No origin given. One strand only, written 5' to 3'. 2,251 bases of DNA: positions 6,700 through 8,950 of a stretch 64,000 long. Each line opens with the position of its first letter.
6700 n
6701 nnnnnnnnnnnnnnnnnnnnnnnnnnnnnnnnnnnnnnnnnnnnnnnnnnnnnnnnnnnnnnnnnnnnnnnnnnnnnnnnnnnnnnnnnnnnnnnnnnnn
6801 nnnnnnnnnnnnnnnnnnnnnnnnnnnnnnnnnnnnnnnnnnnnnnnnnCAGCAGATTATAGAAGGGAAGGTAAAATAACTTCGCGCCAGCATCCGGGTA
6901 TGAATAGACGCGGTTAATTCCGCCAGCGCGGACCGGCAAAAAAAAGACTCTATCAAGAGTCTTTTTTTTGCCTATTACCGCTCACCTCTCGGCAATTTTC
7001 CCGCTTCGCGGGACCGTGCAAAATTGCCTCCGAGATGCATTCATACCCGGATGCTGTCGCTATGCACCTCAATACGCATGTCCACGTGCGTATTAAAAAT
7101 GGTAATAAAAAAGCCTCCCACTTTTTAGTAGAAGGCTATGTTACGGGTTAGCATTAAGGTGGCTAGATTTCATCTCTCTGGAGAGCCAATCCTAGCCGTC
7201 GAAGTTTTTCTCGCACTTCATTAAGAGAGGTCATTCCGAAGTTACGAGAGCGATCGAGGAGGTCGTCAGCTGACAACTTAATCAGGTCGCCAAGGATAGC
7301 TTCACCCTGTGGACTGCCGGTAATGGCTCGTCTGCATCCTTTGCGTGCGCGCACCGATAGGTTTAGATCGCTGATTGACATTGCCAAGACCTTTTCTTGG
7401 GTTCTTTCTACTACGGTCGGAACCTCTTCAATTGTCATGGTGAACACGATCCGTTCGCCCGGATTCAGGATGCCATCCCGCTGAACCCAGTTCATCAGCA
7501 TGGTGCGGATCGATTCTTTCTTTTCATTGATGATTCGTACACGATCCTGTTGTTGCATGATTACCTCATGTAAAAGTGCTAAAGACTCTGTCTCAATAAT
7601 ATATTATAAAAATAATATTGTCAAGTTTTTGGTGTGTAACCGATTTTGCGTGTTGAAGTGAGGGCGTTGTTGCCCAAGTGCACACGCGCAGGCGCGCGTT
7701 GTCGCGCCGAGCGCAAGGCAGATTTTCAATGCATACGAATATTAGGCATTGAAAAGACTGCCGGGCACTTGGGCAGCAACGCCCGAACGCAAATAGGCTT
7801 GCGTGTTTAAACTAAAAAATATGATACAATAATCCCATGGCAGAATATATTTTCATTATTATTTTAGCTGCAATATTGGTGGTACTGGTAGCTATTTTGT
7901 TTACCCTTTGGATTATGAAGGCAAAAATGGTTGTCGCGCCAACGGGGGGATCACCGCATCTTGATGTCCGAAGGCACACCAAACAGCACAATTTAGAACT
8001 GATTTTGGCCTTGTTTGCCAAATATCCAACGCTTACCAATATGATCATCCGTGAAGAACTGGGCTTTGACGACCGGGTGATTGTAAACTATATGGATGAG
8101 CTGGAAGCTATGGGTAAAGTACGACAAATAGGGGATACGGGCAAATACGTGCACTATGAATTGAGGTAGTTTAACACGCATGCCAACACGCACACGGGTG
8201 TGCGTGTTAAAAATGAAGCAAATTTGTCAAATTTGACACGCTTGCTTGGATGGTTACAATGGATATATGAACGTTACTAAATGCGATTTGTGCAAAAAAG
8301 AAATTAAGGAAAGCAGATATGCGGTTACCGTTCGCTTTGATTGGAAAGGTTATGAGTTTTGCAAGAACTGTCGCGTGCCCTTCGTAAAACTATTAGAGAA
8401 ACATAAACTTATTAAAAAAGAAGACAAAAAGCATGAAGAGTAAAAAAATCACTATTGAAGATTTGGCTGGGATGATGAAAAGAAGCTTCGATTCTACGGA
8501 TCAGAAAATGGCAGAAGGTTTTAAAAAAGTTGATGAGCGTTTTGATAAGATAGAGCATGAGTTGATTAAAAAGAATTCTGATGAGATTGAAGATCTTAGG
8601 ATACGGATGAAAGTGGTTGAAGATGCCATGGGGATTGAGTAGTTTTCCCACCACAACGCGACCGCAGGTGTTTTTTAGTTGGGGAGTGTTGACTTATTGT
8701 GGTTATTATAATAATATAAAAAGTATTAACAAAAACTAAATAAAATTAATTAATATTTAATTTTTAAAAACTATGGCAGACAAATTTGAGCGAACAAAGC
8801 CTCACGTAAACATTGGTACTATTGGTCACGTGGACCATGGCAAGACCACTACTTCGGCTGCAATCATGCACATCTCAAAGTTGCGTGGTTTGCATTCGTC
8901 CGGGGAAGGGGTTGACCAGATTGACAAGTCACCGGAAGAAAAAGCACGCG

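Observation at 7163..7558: Orphan alphaCTD-like protein on its own promoter/SD/terminator cassette, antisense inside the fusA-tuf gap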

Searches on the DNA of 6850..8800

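Call 26: search_rna_families(source=window, start=6850, end=8800, threshold=evalue, max_evalue=1)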
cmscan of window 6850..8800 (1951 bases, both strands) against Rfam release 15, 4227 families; matches with E-value up to 1: 2.
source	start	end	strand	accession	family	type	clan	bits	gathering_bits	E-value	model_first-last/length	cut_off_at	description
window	7102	7198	-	RF04312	trpB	Cis-reg;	-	27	59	0.45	1-107/107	no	trpB ncRNA motif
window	8204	8258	+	RF03362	mir-9436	Gene; miRNA;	-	20.4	80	0.65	1-66/66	no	mir-9436 microRNA precursor family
